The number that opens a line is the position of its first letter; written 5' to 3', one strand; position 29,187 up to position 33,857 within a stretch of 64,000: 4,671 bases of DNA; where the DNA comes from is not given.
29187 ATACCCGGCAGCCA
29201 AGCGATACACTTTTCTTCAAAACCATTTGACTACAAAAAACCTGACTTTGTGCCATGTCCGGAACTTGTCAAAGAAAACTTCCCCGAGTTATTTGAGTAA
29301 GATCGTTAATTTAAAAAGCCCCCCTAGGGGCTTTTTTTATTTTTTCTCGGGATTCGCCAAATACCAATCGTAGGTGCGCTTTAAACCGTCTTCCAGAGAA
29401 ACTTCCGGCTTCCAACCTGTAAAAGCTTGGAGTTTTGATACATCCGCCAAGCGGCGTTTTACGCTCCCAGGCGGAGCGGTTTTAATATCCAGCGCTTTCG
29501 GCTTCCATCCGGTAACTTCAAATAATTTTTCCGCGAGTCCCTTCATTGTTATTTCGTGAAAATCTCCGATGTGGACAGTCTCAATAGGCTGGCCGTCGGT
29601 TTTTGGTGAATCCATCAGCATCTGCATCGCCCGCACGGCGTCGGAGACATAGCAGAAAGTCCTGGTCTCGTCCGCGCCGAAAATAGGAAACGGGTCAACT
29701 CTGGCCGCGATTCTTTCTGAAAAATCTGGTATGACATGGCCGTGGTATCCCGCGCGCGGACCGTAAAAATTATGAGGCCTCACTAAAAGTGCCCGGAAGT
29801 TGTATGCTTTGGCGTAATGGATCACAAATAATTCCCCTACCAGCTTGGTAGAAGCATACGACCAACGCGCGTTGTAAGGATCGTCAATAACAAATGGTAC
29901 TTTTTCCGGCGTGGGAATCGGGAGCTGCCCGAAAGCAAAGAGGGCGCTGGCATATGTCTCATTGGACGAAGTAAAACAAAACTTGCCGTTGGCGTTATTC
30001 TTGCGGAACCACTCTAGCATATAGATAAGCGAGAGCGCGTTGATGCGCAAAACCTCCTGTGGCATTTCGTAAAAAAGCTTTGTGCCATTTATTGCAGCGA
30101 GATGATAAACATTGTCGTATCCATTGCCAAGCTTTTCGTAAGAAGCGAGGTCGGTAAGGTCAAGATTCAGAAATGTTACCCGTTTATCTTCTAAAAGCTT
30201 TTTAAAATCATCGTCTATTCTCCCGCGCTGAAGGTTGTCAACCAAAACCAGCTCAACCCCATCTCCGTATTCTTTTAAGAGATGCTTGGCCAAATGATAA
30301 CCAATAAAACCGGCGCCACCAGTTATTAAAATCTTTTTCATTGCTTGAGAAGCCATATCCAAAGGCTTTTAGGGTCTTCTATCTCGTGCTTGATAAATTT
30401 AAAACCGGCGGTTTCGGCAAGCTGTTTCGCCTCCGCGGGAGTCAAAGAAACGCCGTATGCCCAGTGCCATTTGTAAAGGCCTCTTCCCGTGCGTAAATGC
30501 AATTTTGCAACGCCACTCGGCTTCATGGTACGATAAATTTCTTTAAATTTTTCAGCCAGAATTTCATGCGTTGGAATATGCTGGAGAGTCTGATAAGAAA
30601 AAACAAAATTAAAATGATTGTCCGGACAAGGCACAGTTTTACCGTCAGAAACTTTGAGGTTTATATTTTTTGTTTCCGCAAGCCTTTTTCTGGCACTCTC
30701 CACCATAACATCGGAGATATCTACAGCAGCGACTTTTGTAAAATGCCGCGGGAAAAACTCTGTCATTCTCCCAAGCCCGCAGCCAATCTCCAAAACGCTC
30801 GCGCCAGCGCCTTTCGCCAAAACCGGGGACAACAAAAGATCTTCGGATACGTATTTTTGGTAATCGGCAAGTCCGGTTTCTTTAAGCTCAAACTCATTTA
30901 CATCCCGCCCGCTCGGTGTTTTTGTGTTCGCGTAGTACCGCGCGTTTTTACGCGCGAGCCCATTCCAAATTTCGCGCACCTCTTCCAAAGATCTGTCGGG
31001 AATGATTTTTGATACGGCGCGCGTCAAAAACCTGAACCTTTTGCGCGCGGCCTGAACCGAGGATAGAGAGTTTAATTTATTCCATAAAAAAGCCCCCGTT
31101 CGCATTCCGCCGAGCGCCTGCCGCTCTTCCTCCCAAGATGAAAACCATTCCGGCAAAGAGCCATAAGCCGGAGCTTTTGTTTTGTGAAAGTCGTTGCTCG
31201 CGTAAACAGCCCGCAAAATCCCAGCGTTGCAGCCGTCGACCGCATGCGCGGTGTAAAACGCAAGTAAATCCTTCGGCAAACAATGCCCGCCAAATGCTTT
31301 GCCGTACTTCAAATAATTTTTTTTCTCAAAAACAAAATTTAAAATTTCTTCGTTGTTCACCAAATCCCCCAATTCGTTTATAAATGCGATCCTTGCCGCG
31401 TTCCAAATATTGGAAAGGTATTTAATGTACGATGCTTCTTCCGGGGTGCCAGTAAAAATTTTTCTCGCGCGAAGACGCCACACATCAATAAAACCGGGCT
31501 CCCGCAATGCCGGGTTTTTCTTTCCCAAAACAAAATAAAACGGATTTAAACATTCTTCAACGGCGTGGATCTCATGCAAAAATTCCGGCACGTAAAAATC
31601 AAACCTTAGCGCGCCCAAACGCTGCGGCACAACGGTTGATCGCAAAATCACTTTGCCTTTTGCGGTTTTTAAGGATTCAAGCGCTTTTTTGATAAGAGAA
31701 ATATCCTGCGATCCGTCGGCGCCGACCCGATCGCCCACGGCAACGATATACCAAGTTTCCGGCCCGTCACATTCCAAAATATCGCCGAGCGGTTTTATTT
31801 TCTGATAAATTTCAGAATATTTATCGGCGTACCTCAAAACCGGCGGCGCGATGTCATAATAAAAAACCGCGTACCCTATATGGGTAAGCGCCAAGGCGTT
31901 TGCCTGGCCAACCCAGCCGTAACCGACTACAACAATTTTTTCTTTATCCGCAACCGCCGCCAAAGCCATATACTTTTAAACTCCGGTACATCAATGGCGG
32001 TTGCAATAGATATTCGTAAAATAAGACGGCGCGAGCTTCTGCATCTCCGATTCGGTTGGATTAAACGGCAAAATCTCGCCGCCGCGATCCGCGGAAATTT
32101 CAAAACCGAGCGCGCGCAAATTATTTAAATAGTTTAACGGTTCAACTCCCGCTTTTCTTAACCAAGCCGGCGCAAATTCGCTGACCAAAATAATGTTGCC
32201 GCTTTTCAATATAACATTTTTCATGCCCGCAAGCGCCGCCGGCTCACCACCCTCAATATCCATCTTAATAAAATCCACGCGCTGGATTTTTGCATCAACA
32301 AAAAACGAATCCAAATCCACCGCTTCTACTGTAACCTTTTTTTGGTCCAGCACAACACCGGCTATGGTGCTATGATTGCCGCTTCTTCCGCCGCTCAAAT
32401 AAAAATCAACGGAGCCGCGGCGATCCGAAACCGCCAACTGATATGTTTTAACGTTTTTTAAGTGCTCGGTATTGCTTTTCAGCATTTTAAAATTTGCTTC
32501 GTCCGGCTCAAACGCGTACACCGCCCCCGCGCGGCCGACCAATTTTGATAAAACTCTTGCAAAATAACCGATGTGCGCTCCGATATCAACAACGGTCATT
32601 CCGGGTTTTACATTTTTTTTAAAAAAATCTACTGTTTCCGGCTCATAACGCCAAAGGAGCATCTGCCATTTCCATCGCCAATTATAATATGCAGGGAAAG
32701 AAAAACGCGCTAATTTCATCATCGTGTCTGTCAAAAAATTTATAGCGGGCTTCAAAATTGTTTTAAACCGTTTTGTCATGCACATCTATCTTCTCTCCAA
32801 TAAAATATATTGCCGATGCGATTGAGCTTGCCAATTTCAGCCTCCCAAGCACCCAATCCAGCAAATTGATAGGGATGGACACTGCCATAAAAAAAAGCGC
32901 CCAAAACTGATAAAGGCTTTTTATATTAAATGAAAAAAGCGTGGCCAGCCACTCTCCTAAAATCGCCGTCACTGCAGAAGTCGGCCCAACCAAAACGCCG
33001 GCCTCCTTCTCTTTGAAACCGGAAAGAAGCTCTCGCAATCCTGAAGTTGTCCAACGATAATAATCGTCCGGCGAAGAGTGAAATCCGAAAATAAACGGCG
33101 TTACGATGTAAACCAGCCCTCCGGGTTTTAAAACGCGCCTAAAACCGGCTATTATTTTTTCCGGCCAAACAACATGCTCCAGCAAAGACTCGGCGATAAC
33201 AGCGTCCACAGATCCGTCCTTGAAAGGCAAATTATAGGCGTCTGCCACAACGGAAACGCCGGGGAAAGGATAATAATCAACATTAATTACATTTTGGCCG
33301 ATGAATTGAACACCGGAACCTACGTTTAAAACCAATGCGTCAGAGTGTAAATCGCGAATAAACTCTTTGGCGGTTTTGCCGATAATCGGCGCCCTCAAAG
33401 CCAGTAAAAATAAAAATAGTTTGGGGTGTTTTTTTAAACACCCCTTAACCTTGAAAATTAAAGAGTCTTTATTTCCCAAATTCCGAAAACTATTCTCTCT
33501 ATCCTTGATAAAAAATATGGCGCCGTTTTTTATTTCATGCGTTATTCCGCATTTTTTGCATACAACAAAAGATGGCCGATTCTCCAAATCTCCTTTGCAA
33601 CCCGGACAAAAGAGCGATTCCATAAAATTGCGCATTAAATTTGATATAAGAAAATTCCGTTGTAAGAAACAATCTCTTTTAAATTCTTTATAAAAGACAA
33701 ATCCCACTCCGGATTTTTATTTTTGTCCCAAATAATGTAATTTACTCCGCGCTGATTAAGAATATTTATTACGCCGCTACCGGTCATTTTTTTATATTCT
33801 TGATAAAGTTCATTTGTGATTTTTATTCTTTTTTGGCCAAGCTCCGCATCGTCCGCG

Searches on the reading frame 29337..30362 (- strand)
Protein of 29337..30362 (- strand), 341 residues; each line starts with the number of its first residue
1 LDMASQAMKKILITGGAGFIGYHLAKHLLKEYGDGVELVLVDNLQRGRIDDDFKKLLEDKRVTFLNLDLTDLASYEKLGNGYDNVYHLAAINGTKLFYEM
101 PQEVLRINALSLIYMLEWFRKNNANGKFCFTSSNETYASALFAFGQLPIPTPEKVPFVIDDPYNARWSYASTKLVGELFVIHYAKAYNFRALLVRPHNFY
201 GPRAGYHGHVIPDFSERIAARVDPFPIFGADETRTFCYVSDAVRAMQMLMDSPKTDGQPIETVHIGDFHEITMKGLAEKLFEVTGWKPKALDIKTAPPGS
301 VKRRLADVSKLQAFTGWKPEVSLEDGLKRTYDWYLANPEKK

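Call 8: search_protein_families(library=pfam, proteins=[window:29337-30362:-], max_evalue=0.01)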
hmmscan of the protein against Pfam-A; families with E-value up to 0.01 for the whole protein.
window:29337-30362:- (341 aa): 9 families
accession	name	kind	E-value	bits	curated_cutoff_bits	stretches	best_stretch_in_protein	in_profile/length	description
PF16363.11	GDP_Man_Dehyd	-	2.1e-46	159.4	27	1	12-330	1-332/332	GDP-mannose 4,6 dehydratase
PF01370.27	Epimerase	-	2.5e-43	148.7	20.9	1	11-259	1-234/240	NAD dependent epimerase/dehydratase family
PF02719.21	Polysacc_synt_2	-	2.1e-12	47.3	20.2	2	11-123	1-119/293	Polysaccharide biosynthesis protein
PF07993.18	NAD_binding_4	-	4.4e-08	33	20.1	1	13-201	1-209/258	Male sterility protein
PF04321.23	RmlD_sub_bind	-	2.9e-07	30.3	27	1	10-290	2-237/287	RmlD substrate binding domain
PF01073.25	3Beta_HSD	-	1.5e-06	27.9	22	1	12-135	1-118/280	3-beta hydroxysteroid dehydrogenase/isomerase family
PF00106.31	adh_short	-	0.0022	17.9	26.6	1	9-81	1-70/195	short chain dehydrogenase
PF08659.16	KR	-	0.0088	16.4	22.6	0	11-102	3-102/180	KR domain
PF05368.20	NmrA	-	0.0095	16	27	0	9-89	3-77/298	NmrA-like family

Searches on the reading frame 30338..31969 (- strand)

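Call 39: search_protein_families(library=pfam, proteins=[window:30338-31969:-], max_evalue=0.00001)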
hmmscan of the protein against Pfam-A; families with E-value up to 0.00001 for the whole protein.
window:30338-31969:- (543 aa): 9 families
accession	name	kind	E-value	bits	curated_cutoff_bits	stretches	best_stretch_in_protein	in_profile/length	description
PF08241.18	Methyltransf_11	-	7.3e-21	75.1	21.2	1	393-487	1-92/95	Methyltransferase domain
PF13649.12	Methyltransf_25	-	3.4e-20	73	27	1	392-486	1-97/97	Methyltransferase domain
PF00984.24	UDPG_MGDP_dh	-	1.3e-12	48.1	25.4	1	177-260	1-93/94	UDP-glucose/GDP-mannose dehydrogenase family, central domain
PF13489.12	Methyltransf_23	-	2e-12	47.6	27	1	385-493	19-119/164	Methyltransferase domain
PF08242.18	Methyltransf_12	-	3.2e-12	47.4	30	1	393-487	1-97/98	Methyltransferase domain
PF13847.12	Methyltransf_31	-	6.5e-10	39.3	27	1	388-487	3-106/145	Methyltransferase domain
PF03721.20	UDPG_MGDP_dh_N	-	6.6e-07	29.5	27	0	11-41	2-32/187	UDP-glucose/GDP-mannose dehydrogenase family, NAD binding domain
PF01209.24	Ubie_methyltran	-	2.6e-06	27.4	20.1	1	386-488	45-149/233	ubiE/COQ5 methyltransferase family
PF02353.26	CMAS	-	9.9e-06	25.5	27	0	384-495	58-169/273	Mycolic acid cyclopropane synthetase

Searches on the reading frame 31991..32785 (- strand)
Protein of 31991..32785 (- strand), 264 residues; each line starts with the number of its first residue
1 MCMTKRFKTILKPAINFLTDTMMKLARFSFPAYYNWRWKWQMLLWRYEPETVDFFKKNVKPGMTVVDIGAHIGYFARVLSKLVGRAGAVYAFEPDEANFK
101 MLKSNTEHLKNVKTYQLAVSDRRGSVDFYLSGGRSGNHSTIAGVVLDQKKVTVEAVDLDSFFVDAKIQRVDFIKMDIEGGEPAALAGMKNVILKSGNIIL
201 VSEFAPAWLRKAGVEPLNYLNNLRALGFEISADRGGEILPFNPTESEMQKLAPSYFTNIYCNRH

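Call 39: search_protein_families(library=pfam, proteins=[window:31991-32785:-], max_evalue=0.00001)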
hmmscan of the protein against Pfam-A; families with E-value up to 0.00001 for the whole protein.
window:31991-32785:- (264 aa): 1 family
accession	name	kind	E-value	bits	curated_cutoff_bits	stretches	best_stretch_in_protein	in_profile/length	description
PF05050.19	Methyltransf_21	-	3e-21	76.7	22.7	1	67-229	1-172/173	Methyltransferase FkbM domain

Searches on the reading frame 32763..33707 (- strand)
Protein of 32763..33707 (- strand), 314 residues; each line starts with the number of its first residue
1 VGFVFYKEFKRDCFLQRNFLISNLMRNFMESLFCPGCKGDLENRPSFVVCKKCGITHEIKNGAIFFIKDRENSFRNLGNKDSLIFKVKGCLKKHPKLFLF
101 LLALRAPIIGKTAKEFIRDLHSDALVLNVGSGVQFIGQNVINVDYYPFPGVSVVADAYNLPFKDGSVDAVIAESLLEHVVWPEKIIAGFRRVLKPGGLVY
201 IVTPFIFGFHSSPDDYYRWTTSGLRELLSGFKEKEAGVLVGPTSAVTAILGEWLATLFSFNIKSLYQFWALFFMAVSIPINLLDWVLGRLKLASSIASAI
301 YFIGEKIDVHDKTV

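Call 39: search_protein_families(library=pfam, proteins=[window:32763-33707:-], max_evalue=0.00001)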
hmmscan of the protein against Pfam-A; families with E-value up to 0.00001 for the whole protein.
window:32763-33707:- (314 aa): 2 families
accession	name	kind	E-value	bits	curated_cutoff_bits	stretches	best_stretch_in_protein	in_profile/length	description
PF08241.18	Methyltransf_11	-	2.2e-12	47.9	21.2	1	153-201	47-95/95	Methyltransferase domain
PF13649.12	Methyltransf_25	-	1.6e-07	32.4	27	1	153-197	51-97/97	Methyltransferase domain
